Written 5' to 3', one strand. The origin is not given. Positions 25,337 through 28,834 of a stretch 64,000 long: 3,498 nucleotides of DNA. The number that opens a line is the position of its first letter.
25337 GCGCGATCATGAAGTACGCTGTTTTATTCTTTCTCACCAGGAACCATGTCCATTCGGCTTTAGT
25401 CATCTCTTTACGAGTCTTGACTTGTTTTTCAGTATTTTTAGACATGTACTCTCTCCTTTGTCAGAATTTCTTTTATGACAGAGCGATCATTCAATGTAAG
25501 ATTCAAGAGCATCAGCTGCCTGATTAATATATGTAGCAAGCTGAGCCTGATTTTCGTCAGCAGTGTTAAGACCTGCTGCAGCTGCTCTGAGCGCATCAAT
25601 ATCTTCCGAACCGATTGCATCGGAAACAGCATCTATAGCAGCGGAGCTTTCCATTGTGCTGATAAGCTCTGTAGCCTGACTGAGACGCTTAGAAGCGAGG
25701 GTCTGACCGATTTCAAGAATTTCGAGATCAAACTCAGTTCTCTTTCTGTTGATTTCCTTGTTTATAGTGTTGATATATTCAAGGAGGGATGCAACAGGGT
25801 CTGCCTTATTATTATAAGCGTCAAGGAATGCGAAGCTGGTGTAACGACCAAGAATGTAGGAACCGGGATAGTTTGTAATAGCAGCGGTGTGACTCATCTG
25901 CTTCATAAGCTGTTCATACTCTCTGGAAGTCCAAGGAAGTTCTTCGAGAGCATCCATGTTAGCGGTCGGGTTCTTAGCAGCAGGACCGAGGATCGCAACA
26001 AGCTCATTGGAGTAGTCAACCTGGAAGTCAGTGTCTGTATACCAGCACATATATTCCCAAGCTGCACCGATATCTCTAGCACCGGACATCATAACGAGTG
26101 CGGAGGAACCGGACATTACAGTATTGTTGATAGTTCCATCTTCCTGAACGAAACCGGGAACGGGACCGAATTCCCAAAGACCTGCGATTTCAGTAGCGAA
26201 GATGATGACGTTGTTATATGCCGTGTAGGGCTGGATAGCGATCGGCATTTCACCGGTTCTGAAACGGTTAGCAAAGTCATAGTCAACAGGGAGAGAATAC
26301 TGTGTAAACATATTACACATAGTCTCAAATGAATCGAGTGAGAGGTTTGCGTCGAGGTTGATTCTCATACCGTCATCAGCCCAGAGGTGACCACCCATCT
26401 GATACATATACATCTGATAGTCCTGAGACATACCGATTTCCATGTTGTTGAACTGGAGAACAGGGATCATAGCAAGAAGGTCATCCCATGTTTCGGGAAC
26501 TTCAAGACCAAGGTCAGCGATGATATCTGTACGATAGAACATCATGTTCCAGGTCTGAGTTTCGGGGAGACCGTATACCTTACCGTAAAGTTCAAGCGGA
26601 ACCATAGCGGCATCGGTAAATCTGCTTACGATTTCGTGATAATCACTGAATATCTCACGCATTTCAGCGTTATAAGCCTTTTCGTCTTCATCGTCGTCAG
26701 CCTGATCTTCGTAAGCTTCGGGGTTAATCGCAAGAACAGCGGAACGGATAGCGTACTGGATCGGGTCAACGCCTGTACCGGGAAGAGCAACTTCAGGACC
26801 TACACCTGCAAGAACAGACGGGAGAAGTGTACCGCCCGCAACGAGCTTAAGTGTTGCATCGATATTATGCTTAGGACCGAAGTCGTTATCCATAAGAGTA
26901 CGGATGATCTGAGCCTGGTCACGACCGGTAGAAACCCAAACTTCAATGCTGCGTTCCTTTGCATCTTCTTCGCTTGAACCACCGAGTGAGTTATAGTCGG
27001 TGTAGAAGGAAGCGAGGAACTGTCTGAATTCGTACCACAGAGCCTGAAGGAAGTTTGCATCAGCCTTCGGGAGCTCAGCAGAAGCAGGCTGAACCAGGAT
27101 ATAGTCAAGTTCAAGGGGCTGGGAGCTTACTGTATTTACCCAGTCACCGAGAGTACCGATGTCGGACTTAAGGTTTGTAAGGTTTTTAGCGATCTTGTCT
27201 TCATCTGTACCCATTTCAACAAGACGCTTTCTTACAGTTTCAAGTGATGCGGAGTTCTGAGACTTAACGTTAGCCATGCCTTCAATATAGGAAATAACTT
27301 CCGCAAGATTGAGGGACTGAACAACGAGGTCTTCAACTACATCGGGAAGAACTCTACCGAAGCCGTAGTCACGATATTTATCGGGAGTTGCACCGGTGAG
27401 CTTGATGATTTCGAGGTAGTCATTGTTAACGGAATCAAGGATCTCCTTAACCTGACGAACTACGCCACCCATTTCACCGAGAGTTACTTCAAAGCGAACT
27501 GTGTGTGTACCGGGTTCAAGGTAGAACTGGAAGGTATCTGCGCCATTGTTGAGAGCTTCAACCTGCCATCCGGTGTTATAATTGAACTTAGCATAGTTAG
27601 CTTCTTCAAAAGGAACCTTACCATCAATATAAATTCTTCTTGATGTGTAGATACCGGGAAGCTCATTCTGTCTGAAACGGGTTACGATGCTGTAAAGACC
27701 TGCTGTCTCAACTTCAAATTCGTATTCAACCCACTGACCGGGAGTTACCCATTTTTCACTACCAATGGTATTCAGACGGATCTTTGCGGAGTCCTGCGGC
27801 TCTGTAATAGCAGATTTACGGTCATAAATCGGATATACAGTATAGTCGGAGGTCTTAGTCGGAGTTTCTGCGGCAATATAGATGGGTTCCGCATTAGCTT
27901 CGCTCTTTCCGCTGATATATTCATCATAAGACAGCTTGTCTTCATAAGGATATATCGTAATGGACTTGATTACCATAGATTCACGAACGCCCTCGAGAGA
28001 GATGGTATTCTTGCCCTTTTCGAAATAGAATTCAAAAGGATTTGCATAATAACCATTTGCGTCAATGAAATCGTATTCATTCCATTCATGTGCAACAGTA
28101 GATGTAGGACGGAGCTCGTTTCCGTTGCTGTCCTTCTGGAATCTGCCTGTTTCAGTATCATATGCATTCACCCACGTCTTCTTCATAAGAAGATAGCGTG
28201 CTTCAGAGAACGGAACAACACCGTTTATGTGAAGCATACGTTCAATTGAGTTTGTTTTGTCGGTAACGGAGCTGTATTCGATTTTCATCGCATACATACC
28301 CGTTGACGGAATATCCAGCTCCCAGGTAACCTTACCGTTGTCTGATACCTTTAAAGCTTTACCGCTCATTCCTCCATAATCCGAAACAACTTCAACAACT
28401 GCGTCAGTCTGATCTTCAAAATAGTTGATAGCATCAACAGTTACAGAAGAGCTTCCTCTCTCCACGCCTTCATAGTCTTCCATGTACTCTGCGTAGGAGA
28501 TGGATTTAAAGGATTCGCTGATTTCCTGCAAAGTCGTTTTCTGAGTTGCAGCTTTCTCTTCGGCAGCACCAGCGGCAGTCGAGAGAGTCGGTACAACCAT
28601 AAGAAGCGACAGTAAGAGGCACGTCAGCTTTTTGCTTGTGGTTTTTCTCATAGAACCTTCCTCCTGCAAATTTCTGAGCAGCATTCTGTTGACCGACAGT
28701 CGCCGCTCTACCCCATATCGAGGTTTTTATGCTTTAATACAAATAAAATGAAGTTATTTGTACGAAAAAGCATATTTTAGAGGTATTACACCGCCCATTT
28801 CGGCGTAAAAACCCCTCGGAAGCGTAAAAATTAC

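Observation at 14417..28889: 14-kb glycan-uptake locus with two ABC permease pairs and three large non-transporter proteins, but no enzyme, ATPase or regulator I can recognise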

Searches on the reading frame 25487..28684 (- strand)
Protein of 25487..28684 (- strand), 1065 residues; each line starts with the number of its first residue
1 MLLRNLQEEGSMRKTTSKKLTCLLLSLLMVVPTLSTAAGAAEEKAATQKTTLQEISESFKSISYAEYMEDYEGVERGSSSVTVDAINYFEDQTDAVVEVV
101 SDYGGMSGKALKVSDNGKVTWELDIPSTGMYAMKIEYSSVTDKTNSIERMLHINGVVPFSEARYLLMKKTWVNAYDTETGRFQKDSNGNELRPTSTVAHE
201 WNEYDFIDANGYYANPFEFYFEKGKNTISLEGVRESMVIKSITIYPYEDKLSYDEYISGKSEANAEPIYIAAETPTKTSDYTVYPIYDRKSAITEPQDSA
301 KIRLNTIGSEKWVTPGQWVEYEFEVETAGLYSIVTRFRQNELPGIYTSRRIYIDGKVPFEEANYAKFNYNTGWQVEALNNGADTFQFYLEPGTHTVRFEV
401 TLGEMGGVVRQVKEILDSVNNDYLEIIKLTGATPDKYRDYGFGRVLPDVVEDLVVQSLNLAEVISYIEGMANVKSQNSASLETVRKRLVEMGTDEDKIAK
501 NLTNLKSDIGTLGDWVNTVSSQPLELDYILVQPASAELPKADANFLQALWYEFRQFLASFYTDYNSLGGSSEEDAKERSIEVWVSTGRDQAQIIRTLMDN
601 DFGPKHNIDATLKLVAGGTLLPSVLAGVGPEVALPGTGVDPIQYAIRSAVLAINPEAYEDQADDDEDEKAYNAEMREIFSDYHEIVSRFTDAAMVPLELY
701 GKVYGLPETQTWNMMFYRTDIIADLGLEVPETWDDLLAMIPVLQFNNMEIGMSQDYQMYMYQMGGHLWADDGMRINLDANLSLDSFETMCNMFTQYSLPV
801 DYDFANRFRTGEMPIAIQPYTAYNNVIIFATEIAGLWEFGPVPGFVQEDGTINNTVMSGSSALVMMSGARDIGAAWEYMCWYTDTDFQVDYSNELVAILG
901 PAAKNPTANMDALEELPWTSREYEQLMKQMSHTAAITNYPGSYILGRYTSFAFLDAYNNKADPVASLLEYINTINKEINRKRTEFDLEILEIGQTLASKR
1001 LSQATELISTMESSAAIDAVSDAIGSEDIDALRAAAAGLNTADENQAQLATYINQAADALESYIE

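Call 3: search_protein_families(library=pfam, proteins=[window:25487-28684:-], max_evalue=0.01)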
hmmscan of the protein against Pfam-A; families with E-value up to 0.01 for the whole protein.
window:25487-28684:- (1065 aa): 1 family
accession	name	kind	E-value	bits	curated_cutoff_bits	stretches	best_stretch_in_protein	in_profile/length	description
PF25275.1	Golvesin_C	-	0.00055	20.4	31.6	0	103-146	27-70/132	Golvesin C-terminal domain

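Call 5: search_protein_families(library=ncbifam, proteins=[window:25487-28684:-], max_evalue=0.01)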
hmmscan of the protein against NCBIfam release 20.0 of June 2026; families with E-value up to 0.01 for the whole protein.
window:25487-28684:- (1065 aa): 1 family
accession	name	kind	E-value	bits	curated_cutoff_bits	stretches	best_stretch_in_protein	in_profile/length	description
NF053763.1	ABCarbgalBndGanS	equivalog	0.00032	19.6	700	1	683-737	118-170/420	galactooligosaccharide ABC transporter substrate-binding protein GanS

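Call 9: search_solved_structures(query=window:25487-28684:-, max_evalue=1)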
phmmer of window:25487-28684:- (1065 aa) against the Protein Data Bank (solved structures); distinct sequences matched with E-value up to 1: 22.
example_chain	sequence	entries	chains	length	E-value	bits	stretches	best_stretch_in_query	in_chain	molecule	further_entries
6hur_A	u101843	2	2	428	0.00059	21.3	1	689-739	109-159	ABC transporter substrate-binding protein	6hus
5ysb_A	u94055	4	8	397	0.0025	19.2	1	695-738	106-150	Lin1841 protein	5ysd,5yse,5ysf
7eho_A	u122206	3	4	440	0.0046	18.3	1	699-748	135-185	Chitin oligosaccharide binding protein NagB2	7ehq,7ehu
7vfq_A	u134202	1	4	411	0.012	16.9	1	685-906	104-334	Extracellular solute-binding protein, family 1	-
7vfr_A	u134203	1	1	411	0.012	16.9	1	685-906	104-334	Extracellular solute-binding protein, family 1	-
2heu_A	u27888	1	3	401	0.019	16.3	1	699-740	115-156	Sugar ABC transporter, sugar-binding protein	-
2vzp_A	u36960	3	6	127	0.019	16.3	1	86-200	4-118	EXO-BETA-D-GLUCOSAMINIDASE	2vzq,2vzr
2hq0_A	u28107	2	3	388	0.019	16.2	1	699-740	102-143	Sugar ABC transporter, sugar-binding protein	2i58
2hfb_A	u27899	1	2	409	0.022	16.1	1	699-740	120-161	Sugar ABC transporter, sugar-binding protein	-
6pql_A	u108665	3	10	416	0.023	16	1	699-740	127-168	ABC transporter sugar-binding protein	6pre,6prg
4ry1_A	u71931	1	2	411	0.023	16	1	689-744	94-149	Periplasmic solute binding protein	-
3u1o_A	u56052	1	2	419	0.041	15.2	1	688-742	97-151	De Novo design cysteine esterase ECH19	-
4jxi_A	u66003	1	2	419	0.041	15.2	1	688-742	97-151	design cystein esterase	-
2uvg_A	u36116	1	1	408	0.042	15.1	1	688-742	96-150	ABC TYPE PERIPLASMIC SUGAR-BINDING PROTEIN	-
2uvh_A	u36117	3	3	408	0.042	15.1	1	688-742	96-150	ABC TYPE PERIPLASMIC SUGAR-BINDING PROTEIN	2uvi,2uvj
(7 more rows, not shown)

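Call 54: search_protein_families(library=pfam, proteins=[window:25487-28651:-], max_evalue=0.1)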
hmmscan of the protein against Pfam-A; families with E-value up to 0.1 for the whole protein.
window:25487-28651:- (1054 aa): 1 family
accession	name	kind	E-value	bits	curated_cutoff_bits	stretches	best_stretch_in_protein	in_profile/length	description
PF25275.1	Golvesin_C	-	0.00053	20.5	31.6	1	92-135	27-70/132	Golvesin C-terminal domain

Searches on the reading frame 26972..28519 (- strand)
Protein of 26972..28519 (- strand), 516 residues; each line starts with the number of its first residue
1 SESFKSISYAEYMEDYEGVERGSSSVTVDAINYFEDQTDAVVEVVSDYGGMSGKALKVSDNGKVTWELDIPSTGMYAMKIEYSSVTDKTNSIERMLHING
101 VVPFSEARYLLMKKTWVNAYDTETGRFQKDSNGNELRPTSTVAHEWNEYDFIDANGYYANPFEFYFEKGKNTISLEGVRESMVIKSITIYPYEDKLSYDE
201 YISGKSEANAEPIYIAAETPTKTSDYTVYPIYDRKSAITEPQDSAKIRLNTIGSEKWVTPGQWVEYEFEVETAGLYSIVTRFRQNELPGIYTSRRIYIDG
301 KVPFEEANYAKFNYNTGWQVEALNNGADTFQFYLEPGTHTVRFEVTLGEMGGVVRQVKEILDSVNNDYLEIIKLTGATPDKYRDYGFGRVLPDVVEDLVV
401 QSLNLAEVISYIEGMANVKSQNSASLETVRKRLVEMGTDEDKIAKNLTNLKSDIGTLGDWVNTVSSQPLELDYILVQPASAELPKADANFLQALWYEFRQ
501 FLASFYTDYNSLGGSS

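Call 94: search_solved_structures(query=A4, max_evalue=1)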
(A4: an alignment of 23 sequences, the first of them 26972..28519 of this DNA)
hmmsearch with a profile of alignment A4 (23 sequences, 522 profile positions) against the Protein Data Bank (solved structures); distinct sequences matched with E-value up to 1: 24.
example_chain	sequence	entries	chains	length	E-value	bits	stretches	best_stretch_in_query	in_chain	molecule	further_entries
5x7g_A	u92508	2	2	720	2.6e-07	32.9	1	261-359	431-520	Cycloisomaltooligosaccharide glucanotransferase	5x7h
8zvk_A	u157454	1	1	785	0.0014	20.5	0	264-300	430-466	AaBgIC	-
8a3k_UNK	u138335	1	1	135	0.004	19.1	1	399-456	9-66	sc-apCC-4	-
5wjy_A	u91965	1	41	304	0.013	17.3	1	397-472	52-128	Flagellin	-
5wju_A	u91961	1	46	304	0.017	17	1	397-472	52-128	Flagellin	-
5maw_D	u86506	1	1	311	0.017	17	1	397-472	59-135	Flagellin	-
6gow_D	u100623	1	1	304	0.017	17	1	397-472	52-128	Flagellin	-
5wjx_A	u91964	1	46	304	0.018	16.9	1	397-472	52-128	Flagellin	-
5wjw_A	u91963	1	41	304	0.02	16.8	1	397-472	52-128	Flagellin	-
5wjv_A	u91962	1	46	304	0.028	16.3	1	397-472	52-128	Flagellin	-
5wjz_A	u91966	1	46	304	0.036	15.9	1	397-472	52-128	Flagellin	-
5wjt_A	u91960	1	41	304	0.041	15.7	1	397-472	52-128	Flagellin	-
5cwb_A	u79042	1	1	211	0.052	15.4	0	367-461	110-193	Designed helical repeat protein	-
2w47_A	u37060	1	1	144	0.12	14.2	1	260-308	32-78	LIPOLYTIC ENZYME, G-D-S-L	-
2w1w_A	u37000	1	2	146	0.13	14.1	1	260-308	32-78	LIPOLYTIC ENZYME, G-D-S-L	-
2vzp_A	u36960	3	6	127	0.16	13.8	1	37-87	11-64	EXO-BETA-D-GLUCOSAMINIDASE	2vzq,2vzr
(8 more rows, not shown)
